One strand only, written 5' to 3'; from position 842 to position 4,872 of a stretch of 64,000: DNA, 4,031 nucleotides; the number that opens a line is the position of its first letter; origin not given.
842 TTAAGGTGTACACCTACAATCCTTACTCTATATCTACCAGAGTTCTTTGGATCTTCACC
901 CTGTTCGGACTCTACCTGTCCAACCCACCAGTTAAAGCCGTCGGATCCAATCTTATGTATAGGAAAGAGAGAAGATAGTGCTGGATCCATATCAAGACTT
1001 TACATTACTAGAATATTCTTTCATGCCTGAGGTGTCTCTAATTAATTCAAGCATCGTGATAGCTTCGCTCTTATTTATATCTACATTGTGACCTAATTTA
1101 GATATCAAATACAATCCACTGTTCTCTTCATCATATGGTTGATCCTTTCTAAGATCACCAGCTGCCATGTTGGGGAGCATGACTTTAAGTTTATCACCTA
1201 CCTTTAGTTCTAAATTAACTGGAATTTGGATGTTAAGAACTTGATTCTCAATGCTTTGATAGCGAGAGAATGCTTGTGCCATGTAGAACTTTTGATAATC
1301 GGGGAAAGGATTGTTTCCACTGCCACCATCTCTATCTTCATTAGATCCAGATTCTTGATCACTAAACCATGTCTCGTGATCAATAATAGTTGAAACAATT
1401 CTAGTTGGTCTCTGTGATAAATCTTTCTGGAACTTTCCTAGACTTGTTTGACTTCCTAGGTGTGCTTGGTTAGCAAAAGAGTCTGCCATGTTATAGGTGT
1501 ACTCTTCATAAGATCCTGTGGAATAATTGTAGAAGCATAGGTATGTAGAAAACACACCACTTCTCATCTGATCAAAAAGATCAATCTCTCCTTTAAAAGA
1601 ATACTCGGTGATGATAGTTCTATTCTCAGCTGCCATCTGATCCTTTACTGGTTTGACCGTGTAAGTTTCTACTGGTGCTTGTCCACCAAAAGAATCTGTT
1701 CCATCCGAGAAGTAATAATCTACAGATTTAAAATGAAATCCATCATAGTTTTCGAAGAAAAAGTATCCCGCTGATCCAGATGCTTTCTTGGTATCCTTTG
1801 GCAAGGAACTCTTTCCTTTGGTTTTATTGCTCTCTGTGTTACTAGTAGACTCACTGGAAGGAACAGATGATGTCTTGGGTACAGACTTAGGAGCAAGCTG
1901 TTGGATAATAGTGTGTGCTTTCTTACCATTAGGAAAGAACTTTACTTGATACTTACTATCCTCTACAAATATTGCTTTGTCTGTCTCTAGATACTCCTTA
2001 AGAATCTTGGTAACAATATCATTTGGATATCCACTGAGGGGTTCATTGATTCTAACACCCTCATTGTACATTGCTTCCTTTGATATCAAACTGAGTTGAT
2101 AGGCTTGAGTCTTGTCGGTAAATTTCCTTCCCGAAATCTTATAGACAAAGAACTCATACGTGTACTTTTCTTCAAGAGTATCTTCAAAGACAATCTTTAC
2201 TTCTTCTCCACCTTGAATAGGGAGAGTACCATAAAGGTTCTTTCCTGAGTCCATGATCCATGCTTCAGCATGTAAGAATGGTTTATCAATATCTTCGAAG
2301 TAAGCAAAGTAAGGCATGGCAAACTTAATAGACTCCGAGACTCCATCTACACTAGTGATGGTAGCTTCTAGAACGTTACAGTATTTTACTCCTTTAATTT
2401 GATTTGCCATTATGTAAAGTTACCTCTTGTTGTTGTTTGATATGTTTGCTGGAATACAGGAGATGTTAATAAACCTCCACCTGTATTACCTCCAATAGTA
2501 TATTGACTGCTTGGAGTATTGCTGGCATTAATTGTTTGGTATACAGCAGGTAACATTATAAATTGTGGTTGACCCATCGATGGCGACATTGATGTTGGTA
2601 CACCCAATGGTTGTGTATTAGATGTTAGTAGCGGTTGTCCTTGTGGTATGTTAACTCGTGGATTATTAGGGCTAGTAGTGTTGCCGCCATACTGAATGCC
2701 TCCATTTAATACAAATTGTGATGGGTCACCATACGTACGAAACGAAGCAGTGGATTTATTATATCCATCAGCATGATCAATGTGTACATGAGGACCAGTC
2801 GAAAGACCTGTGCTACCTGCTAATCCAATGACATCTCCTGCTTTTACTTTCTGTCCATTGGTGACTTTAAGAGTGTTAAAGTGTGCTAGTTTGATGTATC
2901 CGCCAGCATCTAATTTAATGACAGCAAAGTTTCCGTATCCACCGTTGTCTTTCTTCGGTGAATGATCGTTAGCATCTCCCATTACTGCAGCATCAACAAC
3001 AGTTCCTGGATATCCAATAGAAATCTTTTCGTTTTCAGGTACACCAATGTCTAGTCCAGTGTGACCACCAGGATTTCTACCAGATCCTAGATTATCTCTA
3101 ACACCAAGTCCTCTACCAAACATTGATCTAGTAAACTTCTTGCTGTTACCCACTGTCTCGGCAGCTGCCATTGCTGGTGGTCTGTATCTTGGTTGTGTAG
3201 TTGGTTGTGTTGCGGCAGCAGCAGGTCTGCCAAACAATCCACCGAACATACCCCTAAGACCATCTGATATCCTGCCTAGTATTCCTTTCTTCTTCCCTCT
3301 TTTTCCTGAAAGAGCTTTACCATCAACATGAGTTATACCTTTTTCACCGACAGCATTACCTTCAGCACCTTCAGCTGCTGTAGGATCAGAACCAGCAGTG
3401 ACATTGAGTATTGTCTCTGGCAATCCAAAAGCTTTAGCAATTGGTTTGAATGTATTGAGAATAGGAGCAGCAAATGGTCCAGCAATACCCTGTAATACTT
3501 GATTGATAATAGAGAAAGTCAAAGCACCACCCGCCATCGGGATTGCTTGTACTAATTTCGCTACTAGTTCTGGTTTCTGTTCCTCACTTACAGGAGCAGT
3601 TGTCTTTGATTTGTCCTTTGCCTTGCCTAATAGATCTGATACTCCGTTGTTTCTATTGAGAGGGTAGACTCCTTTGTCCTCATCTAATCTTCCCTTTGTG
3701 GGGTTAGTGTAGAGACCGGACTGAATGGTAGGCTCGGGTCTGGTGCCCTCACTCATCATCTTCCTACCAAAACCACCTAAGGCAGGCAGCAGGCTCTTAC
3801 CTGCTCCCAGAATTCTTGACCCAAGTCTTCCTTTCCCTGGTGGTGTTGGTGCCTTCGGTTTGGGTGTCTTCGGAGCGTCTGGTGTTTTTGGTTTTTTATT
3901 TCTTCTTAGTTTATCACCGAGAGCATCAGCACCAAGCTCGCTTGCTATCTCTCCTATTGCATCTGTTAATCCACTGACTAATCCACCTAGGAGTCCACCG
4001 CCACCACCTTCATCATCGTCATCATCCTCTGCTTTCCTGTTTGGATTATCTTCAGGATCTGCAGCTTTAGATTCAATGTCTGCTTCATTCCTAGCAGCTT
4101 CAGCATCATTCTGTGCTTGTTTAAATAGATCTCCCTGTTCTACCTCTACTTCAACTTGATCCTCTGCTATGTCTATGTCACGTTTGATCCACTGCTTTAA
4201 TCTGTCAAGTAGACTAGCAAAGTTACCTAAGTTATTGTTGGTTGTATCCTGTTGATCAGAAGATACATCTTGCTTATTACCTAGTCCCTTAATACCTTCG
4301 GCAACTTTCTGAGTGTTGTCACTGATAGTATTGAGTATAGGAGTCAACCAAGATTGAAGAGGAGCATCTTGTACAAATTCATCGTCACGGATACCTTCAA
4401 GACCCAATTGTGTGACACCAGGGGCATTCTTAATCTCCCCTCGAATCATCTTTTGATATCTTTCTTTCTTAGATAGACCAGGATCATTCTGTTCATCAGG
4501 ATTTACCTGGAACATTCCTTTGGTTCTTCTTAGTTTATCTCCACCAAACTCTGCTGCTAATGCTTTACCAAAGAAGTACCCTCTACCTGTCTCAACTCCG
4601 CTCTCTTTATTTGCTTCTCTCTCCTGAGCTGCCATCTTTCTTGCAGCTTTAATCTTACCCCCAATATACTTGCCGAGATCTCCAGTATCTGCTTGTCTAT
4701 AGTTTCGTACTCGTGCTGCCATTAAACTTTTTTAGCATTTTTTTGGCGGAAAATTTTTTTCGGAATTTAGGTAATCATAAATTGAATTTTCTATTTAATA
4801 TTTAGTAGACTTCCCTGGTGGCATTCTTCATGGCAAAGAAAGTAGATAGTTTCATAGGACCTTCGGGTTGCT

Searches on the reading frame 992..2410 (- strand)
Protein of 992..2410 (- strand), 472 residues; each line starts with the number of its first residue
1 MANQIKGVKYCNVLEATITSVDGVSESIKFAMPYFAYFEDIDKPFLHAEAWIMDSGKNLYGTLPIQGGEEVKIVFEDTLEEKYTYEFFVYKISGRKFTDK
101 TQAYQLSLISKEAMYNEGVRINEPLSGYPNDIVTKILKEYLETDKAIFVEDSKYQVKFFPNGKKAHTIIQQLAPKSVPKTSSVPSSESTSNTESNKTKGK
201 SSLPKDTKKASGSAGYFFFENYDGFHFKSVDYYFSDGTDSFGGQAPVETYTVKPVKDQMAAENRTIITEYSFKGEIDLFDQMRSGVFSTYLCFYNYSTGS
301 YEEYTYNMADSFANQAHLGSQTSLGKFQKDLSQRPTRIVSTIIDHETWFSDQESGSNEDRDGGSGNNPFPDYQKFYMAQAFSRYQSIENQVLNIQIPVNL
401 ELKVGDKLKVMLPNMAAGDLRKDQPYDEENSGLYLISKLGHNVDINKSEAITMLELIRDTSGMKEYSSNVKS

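Call 9: search_protein_families(library=phrogs, proteins=[window:992-2410:-], max_evalue=0.01)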
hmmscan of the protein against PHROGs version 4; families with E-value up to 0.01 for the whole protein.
window:992-2410:- (472 aa): 2 families
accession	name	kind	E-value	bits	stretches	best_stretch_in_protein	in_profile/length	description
phrog_350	-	tail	9.2e-107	358.7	1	19-468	22-435/436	tail protein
phrog_24827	-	tail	1.4e-15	58.4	1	213-460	20-279/282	tail protein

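Call 10: search_protein_families(library=pfam, proteins=[window:992-2410:-], max_evalue=0.01)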
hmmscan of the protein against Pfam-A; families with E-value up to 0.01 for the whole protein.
window:992-2410:- (472 aa): 0 families

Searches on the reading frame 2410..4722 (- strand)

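Call 9: search_protein_families(library=phrogs, proteins=[window:2410-4722:-], max_evalue=0.01)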
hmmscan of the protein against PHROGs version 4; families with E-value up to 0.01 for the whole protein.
window:2410-4722:- (770 aa): 25 families
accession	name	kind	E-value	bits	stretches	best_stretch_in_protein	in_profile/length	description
phrog_5453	-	unknown function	1.5e-61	210.4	2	1-256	37-288/863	-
phrog_21656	-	other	3.1e-14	53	1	505-695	581-772/1022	peptidase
phrog_7767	-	other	4.1e-14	53.7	1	552-650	19-106/194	metallo-endopeptidase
phrog_1067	-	head and packaging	1.6e-13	51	1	570-674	770-868/991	minor head protein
phrog_6700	-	lysis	1.9e-13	49.3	1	549-651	2621-2712/2898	endolysin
phrog_14988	-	other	9.9e-12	46.1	1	550-648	29-124/272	peptidase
phrog_3578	-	lysis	4.2e-11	43.9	1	586-678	274-363/405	endolysin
phrog_10030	-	tail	2.2e-10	39.5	1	554-680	1914-2026/2105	tail length tape measure protein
phrog_4070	-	tail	4.5e-10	39.3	1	537-670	599-726/989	tail length tape measure protein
phrog_28672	-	other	2.4e-08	34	1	554-650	288-373/397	metallo-endopeptidase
phrog_11037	-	unknown function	3.8e-08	33.9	1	602-659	232-292/365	-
phrog_23188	-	tail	1e-07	29.8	1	549-651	3157-3250/5002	tail length tape measure protein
phrog_16615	-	other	3.8e-07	30.3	1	593-649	447-503/529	peptidase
phrog_12490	-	lysis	4.9e-07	29.6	1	19-91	28-105/870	endolysin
phrog_8537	-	unknown function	5.3e-07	30.2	1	568-659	20-110/384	-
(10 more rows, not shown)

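Call 10: search_protein_families(library=pfam, proteins=[window:2410-4722:-], max_evalue=0.01)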
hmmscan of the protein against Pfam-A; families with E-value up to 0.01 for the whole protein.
window:2410-4722:- (770 aa): 1 family
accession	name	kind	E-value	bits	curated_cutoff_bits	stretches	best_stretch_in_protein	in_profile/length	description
PF01551.29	Peptidase_M23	-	2.6e-15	56.8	28.7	1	553-649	2-86/96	Peptidase family M23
